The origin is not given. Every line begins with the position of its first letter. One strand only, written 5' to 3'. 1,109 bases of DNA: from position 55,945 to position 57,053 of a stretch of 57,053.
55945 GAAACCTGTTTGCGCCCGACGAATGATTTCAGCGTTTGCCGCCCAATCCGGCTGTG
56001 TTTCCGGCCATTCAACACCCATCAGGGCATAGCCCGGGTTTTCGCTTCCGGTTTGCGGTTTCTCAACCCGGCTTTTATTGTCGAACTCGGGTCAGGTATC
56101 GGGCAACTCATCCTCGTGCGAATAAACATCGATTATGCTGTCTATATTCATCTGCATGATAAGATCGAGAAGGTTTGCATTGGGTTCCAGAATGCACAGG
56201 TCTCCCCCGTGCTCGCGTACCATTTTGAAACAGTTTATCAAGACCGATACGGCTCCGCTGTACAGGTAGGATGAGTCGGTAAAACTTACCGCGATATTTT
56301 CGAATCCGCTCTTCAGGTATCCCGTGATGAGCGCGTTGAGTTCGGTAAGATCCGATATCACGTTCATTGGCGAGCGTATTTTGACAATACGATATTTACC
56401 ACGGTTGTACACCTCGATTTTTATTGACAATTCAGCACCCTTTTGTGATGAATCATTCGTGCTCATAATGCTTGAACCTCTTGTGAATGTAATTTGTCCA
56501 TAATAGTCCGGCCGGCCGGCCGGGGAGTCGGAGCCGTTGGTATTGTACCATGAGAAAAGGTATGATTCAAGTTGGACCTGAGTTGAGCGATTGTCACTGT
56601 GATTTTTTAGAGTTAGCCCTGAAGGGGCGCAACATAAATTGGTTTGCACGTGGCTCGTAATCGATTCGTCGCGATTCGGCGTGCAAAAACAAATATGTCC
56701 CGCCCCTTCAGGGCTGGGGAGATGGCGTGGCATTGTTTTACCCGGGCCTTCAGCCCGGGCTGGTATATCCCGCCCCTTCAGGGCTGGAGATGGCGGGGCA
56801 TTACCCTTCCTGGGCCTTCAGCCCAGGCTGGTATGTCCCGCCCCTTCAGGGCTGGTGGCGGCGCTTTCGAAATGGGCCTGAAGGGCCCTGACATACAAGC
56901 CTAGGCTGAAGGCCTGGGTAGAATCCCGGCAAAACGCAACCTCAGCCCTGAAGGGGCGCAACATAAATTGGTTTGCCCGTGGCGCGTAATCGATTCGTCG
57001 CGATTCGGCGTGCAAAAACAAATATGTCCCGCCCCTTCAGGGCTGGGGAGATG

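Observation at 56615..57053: Array of ten mini-hairpins with an invariant CTTCA loop and covarying GC stems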

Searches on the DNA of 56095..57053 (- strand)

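Call 19: search_rna_families(source=L001, start=7000, end=7900, threshold=evalue, max_evalue=10)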
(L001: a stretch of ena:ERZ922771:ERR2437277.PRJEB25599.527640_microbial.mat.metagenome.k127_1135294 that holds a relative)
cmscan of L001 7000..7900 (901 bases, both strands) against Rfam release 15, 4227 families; matches with E-value up to 10: 26.
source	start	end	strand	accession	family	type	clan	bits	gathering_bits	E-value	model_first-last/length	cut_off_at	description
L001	7539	7583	-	RF01687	Acido-Lenti-1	Gene; sRNA;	-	36.6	37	1.6e-06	1-46/46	no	Acido-Lenti-1 RNA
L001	7412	7466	+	RF02097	mir-1662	Gene; miRNA;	-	31.2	85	0.00044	1-66/66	no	mir-1662 microRNA precursor family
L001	7345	7440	+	RF03888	mir-3160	Gene; miRNA;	-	22.1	80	0.63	1-83/83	no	mir-3160 microRNA precursor family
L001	7403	7447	-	RF01687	Acido-Lenti-1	Gene; sRNA;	-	21.1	37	0.026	1-46/46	no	Acido-Lenti-1 RNA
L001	7339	7445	-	RF03681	mir-1295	Gene; miRNA;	-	20.3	100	0.53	1-78/78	no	mir-1295 microRNA precursor family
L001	7345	7440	-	RF03888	mir-3160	Gene; miRNA;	-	19.2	80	2.7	1-83/83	no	mir-3160 microRNA precursor family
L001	7311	7478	-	RF02135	HTT-AS1_2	Gene; lncRNA;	-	17.9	100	4.1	1-175/175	no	HTT antisense RNA 1 conserved region 2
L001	7480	7534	+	RF02097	mir-1662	Gene; miRNA;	-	17.7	85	1.8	1-66/66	no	mir-1662 microRNA precursor family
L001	7556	7626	-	RF02837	anti-hemB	Gene; sRNA;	-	17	49.5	0.33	1-81/81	no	Burkholderia RNA 7 (anti-hemB)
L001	7558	7622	-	RF02784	SorX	Gene; sRNA;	-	16.2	46.6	0.57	1-73/73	no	Singlet oxygen resistance RNA X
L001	7454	7557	-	RF00102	VA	Gene;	-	16.2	62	7.4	1-159/159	no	VA RNA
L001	7471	7515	-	RF01687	Acido-Lenti-1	Gene; sRNA;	-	16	37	0.66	1-46/46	no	Acido-Lenti-1 RNA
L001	7589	7633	-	RF02628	Hrs1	Gene; sRNA;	-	15.8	56.4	3.3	1-74/74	no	Hfq-regulated sRNA 1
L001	7441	7503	-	RF00958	mir-498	Gene; miRNA;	-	15.7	85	7.7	1-85/85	no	mir-498 microRNA precursor family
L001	7609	7709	-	RF04120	MIR5998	Gene; miRNA;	-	15.5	180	1.5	1-173/173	no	MIR5998 microRNA precursor family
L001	7300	7365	+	RF02837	anti-hemB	Gene; sRNA;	-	15.3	49.5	1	1-81/81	no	Burkholderia RNA 7 (anti-hemB)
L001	7417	7559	-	RF03094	LAGLIDADG-2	Gene; sRNA;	-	14.8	94.9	4.8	1-128/128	no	LAGLIDADG-2 RNA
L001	7170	7201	-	RF02866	ncS16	Gene; sRNA;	-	14.7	48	5.6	41-74/83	no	Burkholderia sRNA 16 (Bc_KC_sr1)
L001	7157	7229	-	RF02837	anti-hemB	Gene; sRNA;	-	14.5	49.5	1.7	1-81/81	no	Burkholderia RNA 7 (anti-hemB)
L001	7322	7436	+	RF00499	Parecho_CRE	Cis-reg;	-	14.3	55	6.2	1-116/116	no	Human parechovirus 1 (HPeV1) cis regulatory element (CRE)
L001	7290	7311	+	RF01687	Acido-Lenti-1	Gene; sRNA;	-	13.5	37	3.1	24-45/46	no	Acido-Lenti-1 RNA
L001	7687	7708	+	RF01687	Acido-Lenti-1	Gene; sRNA;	-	13.5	37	3.1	24-45/46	no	Acido-Lenti-1 RNA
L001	7568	7618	+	RF01151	snoU82P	Gene; snRNA; snoRNA; CD-box;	-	13.2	42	1.3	1-55/55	no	Small nucleolar RNA U82P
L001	7170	7188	-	RF02784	SorX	Gene; sRNA;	-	12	46.6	9.5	48-66/73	no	Singlet oxygen resistance RNA X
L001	7500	7548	+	RF01151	snoU82P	Gene; snRNA; snoRNA; CD-box;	-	11.8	42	3.2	1-55/55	no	Small nucleolar RNA U82P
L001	7299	7383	-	RF01876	MIAT_exon5_2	Gene; lncRNA;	-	11.6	75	7.8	1-83/83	no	Myocardial infarction associated transcript exon 5 conserved region 2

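Call 20: search_rna_families(source=window, start=56450, end=57053, threshold=evalue, max_evalue=1, show_alignments=4)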
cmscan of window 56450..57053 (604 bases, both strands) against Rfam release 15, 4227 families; matches with E-value up to 1: 10.
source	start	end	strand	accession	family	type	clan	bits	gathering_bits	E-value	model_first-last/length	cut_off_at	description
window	56741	56785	+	RF01687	Acido-Lenti-1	Gene; sRNA;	-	36.1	37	1.5e-06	1-46/46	no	Acido-Lenti-1 RNA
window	56809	56853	+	RF01687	Acido-Lenti-1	Gene; sRNA;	-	33.4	37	7.9e-06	1-46/46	no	Acido-Lenti-1 RNA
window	56741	56918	+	RF01857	Archaea_SRP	Gene;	CL00003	24.8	96.5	0.00089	1-317/317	no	Archaeal signal recognition particle RNA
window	56790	56844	-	RF02097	mir-1662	Gene; miRNA;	-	23.4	85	0.036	1-66/66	no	mir-1662 microRNA precursor family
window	56836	56961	+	RF00719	mir-326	Gene; miRNA;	-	19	66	0.66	1-95/95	no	mir-326 microRNA precursor family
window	56698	56768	+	RF02837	anti-hemB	Gene; sRNA;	-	17.7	49.5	0.15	1-81/81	no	Burkholderia RNA 7 (anti-hemB)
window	56754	56877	-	RF01527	CrfA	Gene; sRNA;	-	17.7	38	0.83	1-136/136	no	Caulobacter sRNA CrfA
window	56702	56766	+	RF02784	SorX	Gene; sRNA;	-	15.4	46.6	0.63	1-73/73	no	Singlet oxygen resistance RNA X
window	56706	56756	-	RF01151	snoU82P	Gene; snRNA; snoRNA; CD-box;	-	13.2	42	0.84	1-55/55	no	Small nucleolar RNA U82P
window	56766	56928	+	RF02649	Trans44_sRNA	Gene; sRNA;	-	12.6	108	0.71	1-267/267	no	Ruegeria trans44 sRNA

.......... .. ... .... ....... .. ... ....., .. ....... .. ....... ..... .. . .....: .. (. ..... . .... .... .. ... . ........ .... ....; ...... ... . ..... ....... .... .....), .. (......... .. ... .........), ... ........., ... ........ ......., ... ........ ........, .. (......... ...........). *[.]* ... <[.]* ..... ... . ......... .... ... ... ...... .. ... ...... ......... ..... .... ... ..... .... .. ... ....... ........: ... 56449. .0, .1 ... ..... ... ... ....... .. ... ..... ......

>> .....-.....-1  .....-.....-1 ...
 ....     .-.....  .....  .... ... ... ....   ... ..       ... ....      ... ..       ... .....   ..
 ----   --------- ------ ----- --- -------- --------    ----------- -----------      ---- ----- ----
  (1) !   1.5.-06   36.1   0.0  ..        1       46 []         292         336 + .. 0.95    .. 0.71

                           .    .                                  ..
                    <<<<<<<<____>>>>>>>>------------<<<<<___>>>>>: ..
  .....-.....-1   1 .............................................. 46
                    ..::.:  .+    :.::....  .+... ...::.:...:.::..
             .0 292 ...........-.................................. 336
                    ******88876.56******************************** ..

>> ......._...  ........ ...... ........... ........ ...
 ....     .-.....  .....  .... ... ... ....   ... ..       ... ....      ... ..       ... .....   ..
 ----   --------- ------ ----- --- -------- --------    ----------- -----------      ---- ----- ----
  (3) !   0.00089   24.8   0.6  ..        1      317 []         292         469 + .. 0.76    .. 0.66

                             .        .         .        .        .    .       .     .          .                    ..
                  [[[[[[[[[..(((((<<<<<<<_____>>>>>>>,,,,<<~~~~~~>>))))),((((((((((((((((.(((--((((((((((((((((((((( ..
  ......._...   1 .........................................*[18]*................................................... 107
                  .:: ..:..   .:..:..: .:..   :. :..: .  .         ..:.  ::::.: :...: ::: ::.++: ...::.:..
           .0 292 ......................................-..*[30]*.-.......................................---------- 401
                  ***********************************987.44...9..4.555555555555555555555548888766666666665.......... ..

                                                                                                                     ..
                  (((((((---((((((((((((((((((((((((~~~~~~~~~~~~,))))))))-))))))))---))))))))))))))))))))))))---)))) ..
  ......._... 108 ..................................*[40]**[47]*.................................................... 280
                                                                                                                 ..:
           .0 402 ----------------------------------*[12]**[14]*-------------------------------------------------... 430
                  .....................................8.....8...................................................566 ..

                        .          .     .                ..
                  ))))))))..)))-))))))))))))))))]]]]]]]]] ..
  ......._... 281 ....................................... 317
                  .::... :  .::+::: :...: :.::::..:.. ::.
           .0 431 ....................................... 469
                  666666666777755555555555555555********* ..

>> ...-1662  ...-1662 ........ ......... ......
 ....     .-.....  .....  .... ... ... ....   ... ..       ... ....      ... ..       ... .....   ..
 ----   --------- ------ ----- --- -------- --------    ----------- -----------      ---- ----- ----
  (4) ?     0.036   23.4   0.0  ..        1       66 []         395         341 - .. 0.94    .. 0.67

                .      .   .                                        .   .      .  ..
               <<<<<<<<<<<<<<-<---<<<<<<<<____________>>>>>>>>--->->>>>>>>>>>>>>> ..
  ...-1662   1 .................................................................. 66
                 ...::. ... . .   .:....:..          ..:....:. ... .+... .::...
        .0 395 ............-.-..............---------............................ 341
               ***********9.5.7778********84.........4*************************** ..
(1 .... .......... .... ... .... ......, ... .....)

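Call 39: build_rna_model(alignment_id=A1, structure=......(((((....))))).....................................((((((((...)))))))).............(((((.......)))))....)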
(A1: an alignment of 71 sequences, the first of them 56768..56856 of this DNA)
Model R1 built from alignment A1 (71 sequences, 110 columns); structure: as given.
model positions 89; base pairs 18; branch points 2; effective number of sequences 6.63; information 0.64 bits per position. Calibrated on 0.2 Mb of random sequence (short: E-values are rough).
structure used (alignment columns):
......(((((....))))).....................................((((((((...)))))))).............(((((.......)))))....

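Call 40: search_with_rna_model(model_id=R1, sources=[window, L001, L002, L003, L004], max_evalue=1, show_alignments=6)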
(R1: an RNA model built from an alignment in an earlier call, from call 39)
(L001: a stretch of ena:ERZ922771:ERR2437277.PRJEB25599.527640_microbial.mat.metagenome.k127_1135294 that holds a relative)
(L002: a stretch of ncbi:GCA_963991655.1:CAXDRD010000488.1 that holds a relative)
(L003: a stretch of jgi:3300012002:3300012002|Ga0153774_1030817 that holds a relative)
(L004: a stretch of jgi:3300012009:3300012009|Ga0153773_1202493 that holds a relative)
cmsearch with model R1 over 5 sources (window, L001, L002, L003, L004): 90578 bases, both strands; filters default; matches with E-value up to 1: 20.
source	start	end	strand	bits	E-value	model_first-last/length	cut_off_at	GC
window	56698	56788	+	79.3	3.9e-19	1-89/89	no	0.66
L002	229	317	-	77.3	1.3e-18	1-89/89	no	0.69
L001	7536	7626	-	77.1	1.5e-18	1-89/89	no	0.67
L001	7400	7488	-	56.5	3.4e-13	1-89/89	no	0.65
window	56871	56961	-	52.4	4e-12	1-89/89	no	0.59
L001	7295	7385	+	50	1.7e-11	1-89/89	no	0.58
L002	124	214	+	48.6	4.1e-11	1-89/89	no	0.59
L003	1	65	-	48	5.6e-11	1-63/89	3'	0.68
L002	318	387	-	42.6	1.5e-09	1-89/89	no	0.64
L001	7152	7229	-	35.7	8.8e-08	1-89/89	no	0.65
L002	1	58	-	31.7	9.8e-07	1-56/89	3'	0.64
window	57027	57053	+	20.9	0.00064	1-27/89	3'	0.7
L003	45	151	+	11.5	0.18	1-89/89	no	0.54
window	56741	56759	-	11.3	0.2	42-60/89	no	0.84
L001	7565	7583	+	11.3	0.2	42-60/89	no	0.84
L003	4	22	+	11.1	0.23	42-60/89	no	0.84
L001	7429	7447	+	10.6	0.3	42-60/89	no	0.74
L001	7338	7356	-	10.4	0.34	42-60/89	no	0.74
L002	167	185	-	10.4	0.34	42-60/89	no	0.74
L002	326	344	+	8.9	0.86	42-60/89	no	0.79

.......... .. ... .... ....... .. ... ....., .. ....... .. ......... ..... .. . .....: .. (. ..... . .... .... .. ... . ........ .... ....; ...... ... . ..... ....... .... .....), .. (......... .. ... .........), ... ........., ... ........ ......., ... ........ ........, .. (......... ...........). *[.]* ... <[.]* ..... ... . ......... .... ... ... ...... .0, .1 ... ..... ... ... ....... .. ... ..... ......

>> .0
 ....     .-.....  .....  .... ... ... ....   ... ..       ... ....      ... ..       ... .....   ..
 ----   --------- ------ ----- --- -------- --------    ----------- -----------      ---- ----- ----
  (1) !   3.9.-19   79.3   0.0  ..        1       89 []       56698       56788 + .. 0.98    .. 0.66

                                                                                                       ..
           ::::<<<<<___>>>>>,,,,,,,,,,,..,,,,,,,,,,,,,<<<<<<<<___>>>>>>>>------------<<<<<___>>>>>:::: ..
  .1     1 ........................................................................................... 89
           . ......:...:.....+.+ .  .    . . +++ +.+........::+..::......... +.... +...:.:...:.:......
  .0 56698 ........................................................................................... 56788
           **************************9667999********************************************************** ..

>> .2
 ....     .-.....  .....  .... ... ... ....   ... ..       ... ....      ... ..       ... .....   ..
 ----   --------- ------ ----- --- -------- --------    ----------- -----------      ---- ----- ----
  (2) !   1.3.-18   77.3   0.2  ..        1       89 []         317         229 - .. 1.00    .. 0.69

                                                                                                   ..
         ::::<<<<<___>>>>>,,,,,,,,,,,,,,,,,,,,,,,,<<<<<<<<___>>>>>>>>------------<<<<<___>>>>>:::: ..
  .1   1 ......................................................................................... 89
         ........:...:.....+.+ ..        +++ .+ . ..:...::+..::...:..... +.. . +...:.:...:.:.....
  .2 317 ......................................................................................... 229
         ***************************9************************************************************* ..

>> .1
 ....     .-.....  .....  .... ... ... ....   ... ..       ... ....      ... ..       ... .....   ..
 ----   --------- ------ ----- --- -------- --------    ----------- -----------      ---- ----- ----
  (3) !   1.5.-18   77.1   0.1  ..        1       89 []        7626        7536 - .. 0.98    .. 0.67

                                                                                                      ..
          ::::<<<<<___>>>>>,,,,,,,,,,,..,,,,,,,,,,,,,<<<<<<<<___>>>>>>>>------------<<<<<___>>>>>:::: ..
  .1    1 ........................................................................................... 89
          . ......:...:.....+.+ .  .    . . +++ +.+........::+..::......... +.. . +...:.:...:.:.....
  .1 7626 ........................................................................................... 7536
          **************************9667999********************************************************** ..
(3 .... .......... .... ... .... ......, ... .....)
